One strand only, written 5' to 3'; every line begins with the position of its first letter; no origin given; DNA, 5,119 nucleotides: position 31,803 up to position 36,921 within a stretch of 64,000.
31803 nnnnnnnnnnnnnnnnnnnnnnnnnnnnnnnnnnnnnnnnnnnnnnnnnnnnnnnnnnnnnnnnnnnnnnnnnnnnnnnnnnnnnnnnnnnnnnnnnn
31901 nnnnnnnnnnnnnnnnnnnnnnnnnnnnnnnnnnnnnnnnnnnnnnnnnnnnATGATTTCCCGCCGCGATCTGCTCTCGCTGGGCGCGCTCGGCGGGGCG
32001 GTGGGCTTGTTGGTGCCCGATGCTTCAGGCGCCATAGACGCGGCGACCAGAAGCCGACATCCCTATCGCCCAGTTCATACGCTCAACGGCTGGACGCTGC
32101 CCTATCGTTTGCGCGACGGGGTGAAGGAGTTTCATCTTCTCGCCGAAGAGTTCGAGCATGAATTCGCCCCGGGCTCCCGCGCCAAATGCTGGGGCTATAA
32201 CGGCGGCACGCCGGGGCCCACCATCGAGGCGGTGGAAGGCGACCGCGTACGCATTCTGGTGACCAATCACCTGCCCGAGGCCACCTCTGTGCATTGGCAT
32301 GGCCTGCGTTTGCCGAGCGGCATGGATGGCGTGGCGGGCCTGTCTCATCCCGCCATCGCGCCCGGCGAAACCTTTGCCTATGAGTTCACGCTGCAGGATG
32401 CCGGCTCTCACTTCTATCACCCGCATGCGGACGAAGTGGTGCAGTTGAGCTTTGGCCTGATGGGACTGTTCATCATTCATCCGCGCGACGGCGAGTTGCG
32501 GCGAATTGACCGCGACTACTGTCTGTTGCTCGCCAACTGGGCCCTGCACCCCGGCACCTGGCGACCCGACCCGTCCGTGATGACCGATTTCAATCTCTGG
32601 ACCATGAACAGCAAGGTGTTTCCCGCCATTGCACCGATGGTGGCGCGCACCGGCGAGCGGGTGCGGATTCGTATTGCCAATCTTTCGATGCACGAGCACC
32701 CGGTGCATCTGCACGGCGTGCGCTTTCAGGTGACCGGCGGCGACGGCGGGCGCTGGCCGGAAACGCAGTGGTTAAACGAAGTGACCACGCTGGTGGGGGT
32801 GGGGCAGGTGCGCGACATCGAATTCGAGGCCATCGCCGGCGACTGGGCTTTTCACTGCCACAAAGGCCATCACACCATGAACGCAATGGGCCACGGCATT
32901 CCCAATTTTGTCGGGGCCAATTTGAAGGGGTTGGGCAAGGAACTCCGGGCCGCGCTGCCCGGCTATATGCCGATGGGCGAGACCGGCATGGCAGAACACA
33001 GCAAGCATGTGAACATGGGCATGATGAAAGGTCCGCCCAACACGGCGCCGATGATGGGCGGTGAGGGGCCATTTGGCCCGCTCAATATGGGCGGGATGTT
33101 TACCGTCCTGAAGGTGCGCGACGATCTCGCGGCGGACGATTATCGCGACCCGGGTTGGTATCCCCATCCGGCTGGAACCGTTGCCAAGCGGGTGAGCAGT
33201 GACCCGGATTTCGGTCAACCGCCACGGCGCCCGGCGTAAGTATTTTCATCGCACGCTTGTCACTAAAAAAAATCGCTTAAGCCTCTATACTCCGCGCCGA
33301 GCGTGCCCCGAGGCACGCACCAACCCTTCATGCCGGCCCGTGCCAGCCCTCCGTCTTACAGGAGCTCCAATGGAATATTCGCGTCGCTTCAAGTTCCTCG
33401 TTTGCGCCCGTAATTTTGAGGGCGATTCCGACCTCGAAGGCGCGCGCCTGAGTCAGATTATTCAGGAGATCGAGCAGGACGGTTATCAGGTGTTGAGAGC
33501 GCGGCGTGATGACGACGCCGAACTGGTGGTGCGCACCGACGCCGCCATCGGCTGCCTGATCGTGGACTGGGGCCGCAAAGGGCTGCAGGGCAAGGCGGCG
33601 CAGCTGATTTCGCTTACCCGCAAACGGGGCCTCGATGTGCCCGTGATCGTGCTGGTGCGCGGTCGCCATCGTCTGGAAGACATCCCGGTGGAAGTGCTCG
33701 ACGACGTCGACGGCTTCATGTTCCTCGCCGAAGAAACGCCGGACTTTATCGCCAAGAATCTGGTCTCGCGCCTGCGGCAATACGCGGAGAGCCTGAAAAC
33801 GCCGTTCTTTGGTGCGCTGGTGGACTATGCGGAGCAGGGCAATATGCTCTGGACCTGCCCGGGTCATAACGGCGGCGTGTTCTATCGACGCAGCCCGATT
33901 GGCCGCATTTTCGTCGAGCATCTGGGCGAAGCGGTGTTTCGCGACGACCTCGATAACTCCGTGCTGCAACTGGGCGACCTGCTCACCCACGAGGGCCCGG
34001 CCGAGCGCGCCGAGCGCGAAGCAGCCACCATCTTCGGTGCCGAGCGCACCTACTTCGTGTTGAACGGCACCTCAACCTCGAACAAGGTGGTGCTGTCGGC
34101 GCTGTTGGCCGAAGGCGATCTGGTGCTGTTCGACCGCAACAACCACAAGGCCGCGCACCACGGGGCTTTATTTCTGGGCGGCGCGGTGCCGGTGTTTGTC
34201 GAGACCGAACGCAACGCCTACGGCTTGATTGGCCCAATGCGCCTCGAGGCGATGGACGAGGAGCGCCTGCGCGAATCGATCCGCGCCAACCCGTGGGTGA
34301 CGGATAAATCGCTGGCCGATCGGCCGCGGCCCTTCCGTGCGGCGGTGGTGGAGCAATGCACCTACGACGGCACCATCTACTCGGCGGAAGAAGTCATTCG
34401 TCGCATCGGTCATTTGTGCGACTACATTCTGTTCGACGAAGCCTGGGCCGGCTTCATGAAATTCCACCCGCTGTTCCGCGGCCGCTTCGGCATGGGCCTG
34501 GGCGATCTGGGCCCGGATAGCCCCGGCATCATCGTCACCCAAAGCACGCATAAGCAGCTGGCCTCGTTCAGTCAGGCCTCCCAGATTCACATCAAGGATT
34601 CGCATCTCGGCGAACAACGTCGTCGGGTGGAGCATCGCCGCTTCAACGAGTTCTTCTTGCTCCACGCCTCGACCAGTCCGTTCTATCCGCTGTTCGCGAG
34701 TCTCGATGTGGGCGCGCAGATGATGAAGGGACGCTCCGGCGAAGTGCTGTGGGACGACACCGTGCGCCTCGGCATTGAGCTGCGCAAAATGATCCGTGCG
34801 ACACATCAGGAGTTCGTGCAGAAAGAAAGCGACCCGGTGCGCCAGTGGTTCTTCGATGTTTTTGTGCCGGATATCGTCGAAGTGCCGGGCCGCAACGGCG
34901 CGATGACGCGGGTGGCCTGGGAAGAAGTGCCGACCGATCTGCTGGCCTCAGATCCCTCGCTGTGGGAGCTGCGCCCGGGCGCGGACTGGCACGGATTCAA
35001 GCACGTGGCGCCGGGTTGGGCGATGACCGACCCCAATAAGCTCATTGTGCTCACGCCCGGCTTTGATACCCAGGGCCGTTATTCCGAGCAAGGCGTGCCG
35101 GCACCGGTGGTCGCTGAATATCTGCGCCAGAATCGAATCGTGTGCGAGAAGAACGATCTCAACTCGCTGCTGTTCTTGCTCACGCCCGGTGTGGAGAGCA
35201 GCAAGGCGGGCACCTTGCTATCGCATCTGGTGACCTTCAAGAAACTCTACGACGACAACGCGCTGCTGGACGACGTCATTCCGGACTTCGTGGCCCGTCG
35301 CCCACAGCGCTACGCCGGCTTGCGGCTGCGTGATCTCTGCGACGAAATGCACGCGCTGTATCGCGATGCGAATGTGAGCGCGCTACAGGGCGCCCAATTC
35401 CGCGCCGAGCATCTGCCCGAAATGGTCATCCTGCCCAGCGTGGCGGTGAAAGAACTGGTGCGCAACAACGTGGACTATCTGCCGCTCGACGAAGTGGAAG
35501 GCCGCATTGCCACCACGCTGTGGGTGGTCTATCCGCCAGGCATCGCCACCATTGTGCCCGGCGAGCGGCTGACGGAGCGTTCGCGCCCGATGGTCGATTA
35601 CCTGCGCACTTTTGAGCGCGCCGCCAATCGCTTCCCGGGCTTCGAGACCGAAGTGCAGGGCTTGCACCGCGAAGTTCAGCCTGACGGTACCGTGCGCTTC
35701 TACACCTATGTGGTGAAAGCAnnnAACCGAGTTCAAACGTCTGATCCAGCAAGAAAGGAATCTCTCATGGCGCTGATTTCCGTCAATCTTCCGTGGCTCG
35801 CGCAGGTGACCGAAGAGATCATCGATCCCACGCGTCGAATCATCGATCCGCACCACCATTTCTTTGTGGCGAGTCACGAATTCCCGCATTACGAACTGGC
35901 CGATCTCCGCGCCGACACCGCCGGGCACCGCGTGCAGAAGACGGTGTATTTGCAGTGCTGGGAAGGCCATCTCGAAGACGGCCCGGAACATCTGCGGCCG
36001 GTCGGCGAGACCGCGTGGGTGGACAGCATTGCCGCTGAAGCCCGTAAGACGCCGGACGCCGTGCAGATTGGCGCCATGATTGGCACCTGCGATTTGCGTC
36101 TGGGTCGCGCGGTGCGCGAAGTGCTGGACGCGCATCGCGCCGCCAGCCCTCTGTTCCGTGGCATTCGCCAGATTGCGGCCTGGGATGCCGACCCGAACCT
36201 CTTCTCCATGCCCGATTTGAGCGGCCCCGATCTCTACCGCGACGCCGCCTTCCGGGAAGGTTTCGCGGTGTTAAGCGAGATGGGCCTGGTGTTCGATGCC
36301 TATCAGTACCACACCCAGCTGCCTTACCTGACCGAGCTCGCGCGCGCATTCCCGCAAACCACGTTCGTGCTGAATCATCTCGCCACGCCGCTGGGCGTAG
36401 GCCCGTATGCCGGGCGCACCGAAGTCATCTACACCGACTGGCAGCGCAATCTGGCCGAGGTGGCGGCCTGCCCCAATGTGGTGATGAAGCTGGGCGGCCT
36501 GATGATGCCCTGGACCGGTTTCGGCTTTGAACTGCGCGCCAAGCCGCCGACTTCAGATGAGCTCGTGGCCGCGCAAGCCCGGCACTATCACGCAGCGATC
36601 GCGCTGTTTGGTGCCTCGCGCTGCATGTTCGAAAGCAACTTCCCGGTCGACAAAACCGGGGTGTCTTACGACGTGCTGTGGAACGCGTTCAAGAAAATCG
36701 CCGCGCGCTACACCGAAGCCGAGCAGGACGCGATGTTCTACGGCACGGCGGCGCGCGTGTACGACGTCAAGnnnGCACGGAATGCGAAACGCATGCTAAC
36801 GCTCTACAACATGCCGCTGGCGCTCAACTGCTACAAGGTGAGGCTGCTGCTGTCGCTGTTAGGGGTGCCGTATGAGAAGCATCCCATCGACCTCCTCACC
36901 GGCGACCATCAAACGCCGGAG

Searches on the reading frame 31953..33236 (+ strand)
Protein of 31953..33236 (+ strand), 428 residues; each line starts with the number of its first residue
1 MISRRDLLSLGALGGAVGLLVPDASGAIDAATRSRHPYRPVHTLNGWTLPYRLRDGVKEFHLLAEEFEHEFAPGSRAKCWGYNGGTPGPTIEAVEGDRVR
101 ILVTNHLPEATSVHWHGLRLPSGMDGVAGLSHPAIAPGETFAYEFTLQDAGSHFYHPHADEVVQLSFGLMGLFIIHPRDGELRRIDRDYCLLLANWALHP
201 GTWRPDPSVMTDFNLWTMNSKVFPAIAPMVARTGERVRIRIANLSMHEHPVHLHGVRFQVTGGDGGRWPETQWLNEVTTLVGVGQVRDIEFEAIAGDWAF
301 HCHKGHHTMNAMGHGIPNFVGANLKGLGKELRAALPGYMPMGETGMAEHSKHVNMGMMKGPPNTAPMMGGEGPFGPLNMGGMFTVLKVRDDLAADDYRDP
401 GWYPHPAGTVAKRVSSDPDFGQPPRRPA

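Call 9: search_protein_families(library=pfam, proteins=[window:31953-33236:+], max_evalue=0.00001)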
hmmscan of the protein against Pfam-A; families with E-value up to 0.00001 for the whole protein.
window:31953-33236:+ (428 aa): 2 families
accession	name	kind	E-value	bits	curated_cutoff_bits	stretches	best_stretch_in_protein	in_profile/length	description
PF07732.21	Cu-oxidase_3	-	2.2e-40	137.9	21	1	70-179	8-118/119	Multicopper oxidase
PF07731.20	Cu-oxidase_2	-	6.5e-24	84.7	20.4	1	209-314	11-129/137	Multicopper oxidase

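Call 72: find_homologous_proteins(query=window:31953-33236:+, max_evalue=1e-20)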
Query window:31953-33236:+ (428 aa): 8000 proteins with E <= 1e-20 among 8000 candidates; the best 120 are listed.
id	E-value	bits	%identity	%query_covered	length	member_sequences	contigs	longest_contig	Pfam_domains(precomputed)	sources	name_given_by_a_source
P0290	1.9e-294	995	98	100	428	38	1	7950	PF07731.21,PF07732.22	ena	-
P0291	1.5e-249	847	84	100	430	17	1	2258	PF07731.21,PF07732.22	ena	-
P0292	1.0e-220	752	78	91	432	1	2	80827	PF07731.21,PF07732.22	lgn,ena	-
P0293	1.3e-218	745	77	90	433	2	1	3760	PF07731.21,PF07732.22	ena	-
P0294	1.1e-217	742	72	99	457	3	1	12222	PF07731.21,PF07732.22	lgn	-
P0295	1.7e-217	741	77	90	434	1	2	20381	PF07731.21,PF07732.22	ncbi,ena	-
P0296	9.9e-216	735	73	95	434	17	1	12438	PF07731.21,PF07732.22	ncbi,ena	-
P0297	2.6e-215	734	74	94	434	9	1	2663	PF07731.21,PF07732.22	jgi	-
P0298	4.0e-215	733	72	99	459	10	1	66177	PF07731.21,PF07732.22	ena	-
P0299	4.8e-215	733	76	90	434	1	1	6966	PF07731.21,PF07732.22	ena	-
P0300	3.1e-214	730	72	100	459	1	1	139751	PF07731.21,PF07732.22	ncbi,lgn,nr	ncbi:MAG: copper oxidase [Gammaproteobacteria bacterium]|nr:copper oxidase [Gammaproteobacteria bact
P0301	7.1e-214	729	72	99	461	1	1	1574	PF07731.21,PF07732.22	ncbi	-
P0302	9.9e-214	729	72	100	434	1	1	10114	PF07731.21,PF07732.22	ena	-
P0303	2.2e-213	728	71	100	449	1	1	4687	PF07731.21,PF07732.22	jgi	jgi:manganese oxidase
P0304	2.2e-213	728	72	100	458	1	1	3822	PF07731.21,PF07732.22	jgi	jgi:manganese oxidase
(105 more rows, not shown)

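Call 73: find_encoding_contigs(protein=P0292, flank=9000, max_places=1)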
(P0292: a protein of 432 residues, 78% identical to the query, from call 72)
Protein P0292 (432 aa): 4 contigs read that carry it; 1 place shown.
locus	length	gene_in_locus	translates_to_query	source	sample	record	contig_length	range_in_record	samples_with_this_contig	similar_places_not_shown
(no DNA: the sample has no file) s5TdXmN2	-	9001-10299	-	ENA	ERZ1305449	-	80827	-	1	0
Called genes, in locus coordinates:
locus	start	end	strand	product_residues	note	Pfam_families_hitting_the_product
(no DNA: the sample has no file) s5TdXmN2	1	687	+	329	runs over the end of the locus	PF00111:Fer2, PF00970:FAD_binding_6, PF00175:NAD_binding_1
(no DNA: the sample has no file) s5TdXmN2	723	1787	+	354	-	PF02332:Phenol_Hydrox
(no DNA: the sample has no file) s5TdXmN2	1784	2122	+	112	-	PF02406:MmoB_DmpM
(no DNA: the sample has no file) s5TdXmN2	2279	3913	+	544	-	PF00118:Cpn60_TCP1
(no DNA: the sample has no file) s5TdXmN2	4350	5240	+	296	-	PF05023:Phytochelatin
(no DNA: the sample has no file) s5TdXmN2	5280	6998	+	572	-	PF01019:G_glu_transpept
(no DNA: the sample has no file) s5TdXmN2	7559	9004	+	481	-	-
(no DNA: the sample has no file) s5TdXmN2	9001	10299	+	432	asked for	PF07732:Cu-oxidase_3, PF07731:Cu-oxidase_2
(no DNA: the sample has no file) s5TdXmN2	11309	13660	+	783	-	PF03709:OKR_DC_1_N, PF01276:OKR_DC_1, PF03711:OKR_DC_1_C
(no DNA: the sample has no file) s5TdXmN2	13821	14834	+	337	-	PF04909:Amidohydro_2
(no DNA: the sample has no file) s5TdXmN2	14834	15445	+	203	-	PF02798:GST_N, PF13417:GST_N_3, PF13409:GST_N_2, PF13410:GST_C_2 (weak), PF00043:GST_C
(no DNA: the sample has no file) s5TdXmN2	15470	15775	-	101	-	-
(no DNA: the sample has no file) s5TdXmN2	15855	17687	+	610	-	PF01266:DAO (faint), PF07992:Pyr_redox_2 (weak), PF13450:NAD_binding_8, PF13738:Pyr_redox_3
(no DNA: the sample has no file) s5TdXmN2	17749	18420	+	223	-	PF00293:NUDIX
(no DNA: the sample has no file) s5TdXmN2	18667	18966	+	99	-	-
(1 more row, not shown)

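Call 74: find_encoding_contigs(protein=P0300, flank=9000, max_places=1)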
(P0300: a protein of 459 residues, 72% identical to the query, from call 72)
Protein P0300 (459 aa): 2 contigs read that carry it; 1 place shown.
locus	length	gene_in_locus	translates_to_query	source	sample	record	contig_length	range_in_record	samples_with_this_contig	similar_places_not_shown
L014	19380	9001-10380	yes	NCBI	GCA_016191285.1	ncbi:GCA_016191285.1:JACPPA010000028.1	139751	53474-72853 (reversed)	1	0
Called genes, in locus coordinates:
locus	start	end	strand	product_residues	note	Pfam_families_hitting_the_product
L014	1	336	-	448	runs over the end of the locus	PF00672:HAMP, PF00512:HisKA (weak), PF02518:HATPase_c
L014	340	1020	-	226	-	PF00072:Response_reg, PF00486:Trans_reg_C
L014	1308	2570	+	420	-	PF02321:OEP (weak)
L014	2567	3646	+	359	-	PF25919:BSH_CusB (faint), PF00364:Biotin_lipoyl (faint), PF25973:BSH_CzcB (weak), PF25975:CzcB_C (weak)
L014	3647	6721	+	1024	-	PF00873:ACR_tran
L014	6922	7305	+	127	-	-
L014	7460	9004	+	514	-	PF02321:OEP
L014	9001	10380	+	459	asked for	PF07732:Cu-oxidase_3, PF07731:Cu-oxidase_2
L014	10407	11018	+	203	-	PF13442:Cytochrome_CBB3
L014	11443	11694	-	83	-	-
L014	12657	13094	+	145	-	-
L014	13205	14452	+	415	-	PF07690:MFS_1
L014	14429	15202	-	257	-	PF01479:S4, PF00849:PseudoU_synth_2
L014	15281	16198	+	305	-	PF02463:SMC_N (faint), PF00005:ABC_tran, PF13191:AAA_16 (weak), PF13476:AAA_23 (faint), PF13304:AAA_21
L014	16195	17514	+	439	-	-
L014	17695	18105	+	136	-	-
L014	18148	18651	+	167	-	PF05163:DinB, PF12867:DinB_2, PF04978:MST (weak)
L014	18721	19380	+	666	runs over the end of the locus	PF00580:UvrD-helicase, PF01443:Viral_helicase1 (faint), PF13245:AAA_19, PF13604:AAA_30 (faint), PF13361:UvrD_C, PF13538:UvrD_C_2 (weak)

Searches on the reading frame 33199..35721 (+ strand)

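Call 9: search_protein_families(library=pfam, proteins=[window:33199-35721:+], max_evalue=0.00001)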
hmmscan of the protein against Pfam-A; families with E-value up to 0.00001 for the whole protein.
window:33199-35721:+ (841 aa): 3 families
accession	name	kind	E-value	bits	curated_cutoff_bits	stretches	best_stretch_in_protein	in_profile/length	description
PF01276.26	OKR_DC_1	-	7.7e-149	496.4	27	1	201-668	1-416/417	Orn/Lys/Arg decarboxylase, major domain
PF03711.20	OKR_DC_1_C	-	1.3e-46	158.6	24.2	1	694-825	1-130/132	Orn/Lys/Arg decarboxylase, C-terminal domain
PF03709.21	OKR_DC_1_N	-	1.2e-25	90.4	29.3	1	79-195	1-111/111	Orn/Lys/Arg decarboxylase, N-terminal domain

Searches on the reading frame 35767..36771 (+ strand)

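Call 9: search_protein_families(library=pfam, proteins=[window:35767-36771:+], max_evalue=0.00001)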
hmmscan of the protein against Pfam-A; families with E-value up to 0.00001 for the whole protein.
window:35767-36771:+ (335 aa): 1 family
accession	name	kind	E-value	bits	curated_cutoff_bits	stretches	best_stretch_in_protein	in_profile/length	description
PF04909.20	Amidohydro_2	-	2.7e-29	103.3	26.4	1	26-333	1-288/289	Amidohydrolase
